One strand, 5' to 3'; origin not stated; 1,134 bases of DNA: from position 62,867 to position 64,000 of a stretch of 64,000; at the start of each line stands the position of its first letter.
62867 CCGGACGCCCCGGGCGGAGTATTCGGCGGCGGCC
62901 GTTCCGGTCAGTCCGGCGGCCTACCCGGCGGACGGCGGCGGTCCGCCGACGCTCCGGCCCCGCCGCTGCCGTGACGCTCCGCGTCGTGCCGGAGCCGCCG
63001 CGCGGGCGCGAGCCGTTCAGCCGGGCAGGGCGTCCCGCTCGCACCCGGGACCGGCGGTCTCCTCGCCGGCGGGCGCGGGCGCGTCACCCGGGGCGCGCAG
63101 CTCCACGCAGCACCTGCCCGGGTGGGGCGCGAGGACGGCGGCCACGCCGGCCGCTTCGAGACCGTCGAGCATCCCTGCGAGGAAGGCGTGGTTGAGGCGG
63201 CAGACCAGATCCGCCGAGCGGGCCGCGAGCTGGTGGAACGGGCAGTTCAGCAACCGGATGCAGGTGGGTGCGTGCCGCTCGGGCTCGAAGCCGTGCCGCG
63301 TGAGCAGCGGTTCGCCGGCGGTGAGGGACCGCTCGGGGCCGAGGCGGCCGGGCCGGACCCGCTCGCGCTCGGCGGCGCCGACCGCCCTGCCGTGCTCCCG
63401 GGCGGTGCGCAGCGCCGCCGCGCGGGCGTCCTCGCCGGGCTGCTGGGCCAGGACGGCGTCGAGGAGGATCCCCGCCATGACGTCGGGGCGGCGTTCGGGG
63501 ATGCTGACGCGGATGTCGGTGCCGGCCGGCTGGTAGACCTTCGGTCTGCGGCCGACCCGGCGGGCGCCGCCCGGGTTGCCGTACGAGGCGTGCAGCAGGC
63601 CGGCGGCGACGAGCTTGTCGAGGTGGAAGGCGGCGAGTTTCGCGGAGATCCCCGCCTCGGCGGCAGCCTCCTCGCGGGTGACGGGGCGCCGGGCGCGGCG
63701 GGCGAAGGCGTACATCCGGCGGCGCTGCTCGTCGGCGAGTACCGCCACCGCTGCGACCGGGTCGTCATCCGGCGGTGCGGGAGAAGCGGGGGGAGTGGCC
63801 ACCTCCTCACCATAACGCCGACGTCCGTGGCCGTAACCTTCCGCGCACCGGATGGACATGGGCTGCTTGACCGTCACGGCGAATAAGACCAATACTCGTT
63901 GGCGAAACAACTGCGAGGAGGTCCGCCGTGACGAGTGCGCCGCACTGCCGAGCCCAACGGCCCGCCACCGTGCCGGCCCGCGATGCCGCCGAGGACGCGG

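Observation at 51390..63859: Candidate uncharacterised aromatic-amino-acid-derived pathway cluster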

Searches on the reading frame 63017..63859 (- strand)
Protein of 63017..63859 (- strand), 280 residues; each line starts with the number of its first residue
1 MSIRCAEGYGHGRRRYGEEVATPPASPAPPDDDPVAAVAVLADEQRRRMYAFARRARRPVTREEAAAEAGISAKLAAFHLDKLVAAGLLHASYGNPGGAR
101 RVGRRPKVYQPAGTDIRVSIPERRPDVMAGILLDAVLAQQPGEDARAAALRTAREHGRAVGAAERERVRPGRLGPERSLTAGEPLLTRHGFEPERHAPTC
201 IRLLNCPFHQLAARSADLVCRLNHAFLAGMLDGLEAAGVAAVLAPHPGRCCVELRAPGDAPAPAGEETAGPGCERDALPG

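Call 7: search_protein_families(library=pfam, proteins=[window:63017-63859:-], max_evalue=0.01)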
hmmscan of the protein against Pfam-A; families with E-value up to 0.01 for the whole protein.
window:63017-63859:- (280 aa): 3 families
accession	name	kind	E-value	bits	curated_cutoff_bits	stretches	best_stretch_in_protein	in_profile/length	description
PF12840.13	HTH_20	-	2.5e-05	24.6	27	1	41-90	1-49/51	Helix-turn-helix domain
PF13338.12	AbiEi_4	-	0.0043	17.6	25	1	48-89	2-38/49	Transcriptional regulator, AbiEi antitoxin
PF02082.26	Rrf2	-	0.0055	17.3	30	0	53-100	16-64/132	Iron-dependent Transcriptional regulator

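Call 8: search_protein_families(library=ncbifam, proteins=[window:63017-63859:-], max_evalue=0.001)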
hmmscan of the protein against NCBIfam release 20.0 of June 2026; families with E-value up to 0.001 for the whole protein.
window:63017-63859:- (280 aa): 0 families
